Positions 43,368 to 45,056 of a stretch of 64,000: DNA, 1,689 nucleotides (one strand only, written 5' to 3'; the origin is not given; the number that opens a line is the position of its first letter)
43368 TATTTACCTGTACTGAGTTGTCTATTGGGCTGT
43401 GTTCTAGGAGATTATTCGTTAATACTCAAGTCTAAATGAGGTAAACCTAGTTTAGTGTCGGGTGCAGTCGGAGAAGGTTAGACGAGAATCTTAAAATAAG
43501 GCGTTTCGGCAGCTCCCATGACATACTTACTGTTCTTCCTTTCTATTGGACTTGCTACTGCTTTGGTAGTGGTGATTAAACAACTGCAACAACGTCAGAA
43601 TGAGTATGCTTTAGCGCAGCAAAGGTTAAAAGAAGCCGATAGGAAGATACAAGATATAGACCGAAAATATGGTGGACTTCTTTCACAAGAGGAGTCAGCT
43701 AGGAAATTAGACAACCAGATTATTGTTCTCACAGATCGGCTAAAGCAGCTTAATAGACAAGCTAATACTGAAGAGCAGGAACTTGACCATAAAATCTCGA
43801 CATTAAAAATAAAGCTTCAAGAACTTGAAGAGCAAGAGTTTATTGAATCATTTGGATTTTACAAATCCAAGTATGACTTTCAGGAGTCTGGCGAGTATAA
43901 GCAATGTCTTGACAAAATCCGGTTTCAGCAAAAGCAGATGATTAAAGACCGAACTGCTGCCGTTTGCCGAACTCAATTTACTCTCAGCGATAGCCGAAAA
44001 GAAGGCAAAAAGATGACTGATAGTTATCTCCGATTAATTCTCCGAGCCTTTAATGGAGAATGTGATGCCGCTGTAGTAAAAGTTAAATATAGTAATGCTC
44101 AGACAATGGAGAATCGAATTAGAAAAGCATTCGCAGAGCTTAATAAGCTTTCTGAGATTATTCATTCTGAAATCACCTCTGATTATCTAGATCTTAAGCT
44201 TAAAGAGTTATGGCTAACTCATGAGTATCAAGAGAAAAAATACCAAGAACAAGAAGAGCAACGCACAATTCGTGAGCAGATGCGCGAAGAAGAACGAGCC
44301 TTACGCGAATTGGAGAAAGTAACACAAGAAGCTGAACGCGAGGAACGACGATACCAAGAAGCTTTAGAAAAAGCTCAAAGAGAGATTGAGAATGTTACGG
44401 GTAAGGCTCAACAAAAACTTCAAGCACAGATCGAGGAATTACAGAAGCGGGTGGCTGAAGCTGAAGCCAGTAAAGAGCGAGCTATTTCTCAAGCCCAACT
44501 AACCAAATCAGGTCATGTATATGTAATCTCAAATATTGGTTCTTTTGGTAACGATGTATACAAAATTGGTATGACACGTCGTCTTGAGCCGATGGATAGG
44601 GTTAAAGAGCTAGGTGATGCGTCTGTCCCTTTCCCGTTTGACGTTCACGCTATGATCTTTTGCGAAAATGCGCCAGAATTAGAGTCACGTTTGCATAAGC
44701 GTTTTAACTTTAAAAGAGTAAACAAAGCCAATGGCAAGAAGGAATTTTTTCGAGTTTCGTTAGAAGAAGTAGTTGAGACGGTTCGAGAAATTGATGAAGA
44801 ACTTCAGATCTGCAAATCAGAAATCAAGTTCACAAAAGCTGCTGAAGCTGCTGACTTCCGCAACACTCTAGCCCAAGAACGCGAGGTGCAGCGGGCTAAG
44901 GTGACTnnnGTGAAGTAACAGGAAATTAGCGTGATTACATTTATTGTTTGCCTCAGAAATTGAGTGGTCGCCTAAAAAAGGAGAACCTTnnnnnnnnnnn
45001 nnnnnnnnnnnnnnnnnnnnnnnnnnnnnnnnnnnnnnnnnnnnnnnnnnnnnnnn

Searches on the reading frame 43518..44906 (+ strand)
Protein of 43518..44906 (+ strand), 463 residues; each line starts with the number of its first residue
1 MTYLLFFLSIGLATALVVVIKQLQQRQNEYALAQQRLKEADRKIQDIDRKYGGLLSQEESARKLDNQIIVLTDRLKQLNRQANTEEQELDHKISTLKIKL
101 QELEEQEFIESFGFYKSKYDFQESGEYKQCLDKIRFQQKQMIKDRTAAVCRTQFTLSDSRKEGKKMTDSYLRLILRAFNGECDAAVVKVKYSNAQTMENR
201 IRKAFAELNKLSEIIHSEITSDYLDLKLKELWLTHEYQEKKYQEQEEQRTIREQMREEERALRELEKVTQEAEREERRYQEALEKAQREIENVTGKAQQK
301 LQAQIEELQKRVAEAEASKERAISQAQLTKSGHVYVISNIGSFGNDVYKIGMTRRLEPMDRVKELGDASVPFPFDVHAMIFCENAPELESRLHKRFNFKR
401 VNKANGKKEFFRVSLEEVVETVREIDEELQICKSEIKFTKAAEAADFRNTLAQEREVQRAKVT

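Call 5: search_protein_families(library=pfam, proteins=[window:43518-44906:+], max_evalue=0.1)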
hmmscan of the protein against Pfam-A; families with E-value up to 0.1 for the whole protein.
window:43518-44906:+ (463 aa): 3 families
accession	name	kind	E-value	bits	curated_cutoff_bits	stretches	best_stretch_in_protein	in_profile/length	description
PF13250.11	DUF4041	-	3.4e-22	78.5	27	1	172-227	1-56/56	Domain of unknown function (DUF4041)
PF13455.12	MUG113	-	1e-21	77.7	22.3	1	348-424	1-72/73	Meiotically up-regulated gene 113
PF10544.15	T5orf172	-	9.8e-19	68.2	20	1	332-425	1-100/101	T5orf172 domain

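Call 62: search_protein_families(library=padloc, proteins=[window:43518-44906:+], max_evalue=0.01)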
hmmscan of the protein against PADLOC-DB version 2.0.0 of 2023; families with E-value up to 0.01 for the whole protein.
window:43518-44906:+ (463 aa): 4 families
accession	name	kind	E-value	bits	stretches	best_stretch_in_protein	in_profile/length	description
PDLC03977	PD-Lambda-1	-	5.1e-165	548.1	1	22-459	37-477/496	-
PDLC03976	PD-Lambda-1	-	1.1e-160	533.8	1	22-459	55-478/491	-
PDLC05041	PDC-S57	-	3.5e-20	70.5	1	330-457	4-123/212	-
PDLC05042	PDC-S57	-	9.4e-10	36.5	1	329-427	5-101/245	-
